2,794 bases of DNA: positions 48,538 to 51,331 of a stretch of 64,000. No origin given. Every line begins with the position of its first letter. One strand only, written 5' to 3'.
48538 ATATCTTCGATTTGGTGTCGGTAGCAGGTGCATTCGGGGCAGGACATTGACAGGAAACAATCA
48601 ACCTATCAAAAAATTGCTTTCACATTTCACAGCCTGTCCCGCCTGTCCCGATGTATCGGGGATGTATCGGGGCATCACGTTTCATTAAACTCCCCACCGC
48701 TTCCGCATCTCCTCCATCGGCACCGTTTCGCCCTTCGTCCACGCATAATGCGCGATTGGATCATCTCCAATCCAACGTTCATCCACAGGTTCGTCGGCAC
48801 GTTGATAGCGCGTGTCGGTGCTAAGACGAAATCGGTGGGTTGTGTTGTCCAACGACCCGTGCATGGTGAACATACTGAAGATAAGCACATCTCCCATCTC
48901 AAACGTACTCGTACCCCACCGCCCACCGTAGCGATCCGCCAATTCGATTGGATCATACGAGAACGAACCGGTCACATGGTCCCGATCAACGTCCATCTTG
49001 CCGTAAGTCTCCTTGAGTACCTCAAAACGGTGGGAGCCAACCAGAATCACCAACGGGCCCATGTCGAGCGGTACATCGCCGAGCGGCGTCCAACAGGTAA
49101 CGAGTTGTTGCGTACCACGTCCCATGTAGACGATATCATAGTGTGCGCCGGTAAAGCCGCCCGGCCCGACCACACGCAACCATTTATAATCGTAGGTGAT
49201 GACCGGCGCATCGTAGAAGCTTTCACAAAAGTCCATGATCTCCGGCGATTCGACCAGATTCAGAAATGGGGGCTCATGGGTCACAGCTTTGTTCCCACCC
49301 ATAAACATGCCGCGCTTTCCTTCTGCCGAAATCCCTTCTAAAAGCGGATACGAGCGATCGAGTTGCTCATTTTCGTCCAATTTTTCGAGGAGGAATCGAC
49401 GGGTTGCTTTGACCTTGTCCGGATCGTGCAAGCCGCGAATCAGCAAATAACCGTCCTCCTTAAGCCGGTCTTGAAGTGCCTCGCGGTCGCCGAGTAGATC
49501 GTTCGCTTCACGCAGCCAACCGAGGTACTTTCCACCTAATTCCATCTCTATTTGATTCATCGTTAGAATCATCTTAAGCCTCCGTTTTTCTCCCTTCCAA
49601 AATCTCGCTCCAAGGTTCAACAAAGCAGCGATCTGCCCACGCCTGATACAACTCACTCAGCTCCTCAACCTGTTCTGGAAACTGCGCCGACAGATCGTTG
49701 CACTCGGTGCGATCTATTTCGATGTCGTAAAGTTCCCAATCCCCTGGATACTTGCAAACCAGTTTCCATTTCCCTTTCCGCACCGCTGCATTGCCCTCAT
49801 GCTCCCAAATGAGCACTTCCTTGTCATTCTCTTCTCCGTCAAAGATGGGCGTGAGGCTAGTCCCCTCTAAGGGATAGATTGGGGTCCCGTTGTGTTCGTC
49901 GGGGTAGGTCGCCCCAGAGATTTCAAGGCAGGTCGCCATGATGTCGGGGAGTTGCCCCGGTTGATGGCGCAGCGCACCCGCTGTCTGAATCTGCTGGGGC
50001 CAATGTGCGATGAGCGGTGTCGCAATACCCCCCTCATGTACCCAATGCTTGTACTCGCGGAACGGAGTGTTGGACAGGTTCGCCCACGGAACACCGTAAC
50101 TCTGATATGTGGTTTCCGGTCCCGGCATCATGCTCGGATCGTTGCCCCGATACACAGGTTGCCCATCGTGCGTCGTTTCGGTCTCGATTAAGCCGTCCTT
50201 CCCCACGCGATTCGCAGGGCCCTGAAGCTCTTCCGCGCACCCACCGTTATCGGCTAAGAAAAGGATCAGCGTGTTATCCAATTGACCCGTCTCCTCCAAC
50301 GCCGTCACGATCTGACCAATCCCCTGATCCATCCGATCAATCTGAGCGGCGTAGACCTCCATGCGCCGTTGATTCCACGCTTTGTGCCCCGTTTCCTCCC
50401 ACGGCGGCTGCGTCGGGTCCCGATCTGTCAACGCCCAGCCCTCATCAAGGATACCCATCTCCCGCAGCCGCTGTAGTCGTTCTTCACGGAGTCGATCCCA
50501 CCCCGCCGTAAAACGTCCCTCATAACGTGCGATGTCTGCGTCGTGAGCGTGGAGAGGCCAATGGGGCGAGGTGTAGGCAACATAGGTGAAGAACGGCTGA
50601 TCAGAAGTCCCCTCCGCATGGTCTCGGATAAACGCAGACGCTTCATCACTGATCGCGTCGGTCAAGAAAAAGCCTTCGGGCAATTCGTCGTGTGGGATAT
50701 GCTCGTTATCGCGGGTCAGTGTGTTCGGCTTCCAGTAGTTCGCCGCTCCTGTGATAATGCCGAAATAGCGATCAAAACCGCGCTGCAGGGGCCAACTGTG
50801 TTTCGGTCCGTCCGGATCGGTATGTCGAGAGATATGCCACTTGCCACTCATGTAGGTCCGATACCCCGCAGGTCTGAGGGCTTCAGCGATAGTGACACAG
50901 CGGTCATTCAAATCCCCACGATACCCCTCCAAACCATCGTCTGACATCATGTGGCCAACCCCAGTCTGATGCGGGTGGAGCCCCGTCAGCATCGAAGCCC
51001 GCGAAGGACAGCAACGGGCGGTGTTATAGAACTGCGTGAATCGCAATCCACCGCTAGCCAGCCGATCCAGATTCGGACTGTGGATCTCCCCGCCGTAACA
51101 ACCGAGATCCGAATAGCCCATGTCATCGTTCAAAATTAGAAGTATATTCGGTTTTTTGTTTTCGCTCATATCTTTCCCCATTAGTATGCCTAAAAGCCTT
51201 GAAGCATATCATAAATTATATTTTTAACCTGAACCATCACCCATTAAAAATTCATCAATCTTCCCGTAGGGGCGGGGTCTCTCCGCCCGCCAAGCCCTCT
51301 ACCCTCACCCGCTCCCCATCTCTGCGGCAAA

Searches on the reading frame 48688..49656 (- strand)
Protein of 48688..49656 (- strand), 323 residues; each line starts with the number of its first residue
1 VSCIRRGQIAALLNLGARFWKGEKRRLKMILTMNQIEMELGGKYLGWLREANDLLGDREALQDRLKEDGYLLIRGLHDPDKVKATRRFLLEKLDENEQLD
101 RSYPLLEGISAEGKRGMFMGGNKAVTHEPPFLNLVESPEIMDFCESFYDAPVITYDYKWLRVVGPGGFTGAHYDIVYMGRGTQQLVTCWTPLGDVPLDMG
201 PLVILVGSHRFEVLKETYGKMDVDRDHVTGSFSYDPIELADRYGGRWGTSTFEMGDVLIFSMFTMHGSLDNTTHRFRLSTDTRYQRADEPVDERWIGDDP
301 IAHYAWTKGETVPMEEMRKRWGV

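Call 66: search_protein_families(library=pfam, proteins=[window:48688-49656:-], max_evalue=0.00001)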
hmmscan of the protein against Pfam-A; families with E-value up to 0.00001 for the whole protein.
window:48688-49656:- (323 aa): 1 family
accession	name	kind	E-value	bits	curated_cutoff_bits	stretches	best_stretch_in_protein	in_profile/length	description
PF05721.19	PhyH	-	1.1e-15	58.9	22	1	66-277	2-211/213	Phytanoyl-CoA dioxygenase (PhyH)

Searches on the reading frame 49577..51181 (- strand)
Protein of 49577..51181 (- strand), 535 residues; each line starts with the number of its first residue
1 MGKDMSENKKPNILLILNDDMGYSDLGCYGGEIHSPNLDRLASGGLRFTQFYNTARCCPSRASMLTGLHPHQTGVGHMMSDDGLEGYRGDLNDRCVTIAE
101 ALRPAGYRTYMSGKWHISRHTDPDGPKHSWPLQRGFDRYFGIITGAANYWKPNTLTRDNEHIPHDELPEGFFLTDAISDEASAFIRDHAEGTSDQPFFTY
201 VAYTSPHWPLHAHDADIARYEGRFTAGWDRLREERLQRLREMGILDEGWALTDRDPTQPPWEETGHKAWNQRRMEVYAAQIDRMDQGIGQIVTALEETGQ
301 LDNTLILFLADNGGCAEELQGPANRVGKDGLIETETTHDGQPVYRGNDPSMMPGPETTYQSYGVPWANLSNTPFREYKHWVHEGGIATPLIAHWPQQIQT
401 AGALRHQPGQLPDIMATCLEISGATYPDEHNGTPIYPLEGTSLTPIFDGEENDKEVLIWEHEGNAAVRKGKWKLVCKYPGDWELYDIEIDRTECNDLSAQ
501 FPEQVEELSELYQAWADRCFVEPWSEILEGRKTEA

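Call 66: search_protein_families(library=pfam, proteins=[window:49577-51181:-], max_evalue=0.00001)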
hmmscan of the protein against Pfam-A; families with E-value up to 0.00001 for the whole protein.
window:49577-51181:- (535 aa): 3 families
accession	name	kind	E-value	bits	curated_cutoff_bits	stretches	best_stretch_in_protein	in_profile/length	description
PF00884.28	Sulfatase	-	4.2e-61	207.3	25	1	11-423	1-300/301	Sulfatase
PF16347.10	SGSH_C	-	2.6e-08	34.6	29.3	1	378-500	8-134/154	N-sulphoglucosamine sulphohydrolase, C-terminal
PF01663.27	Phosphodiest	-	3.5e-07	30.6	23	1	26-313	14-220/342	Type I phosphodiesterase / nucleotide pyrophosphatase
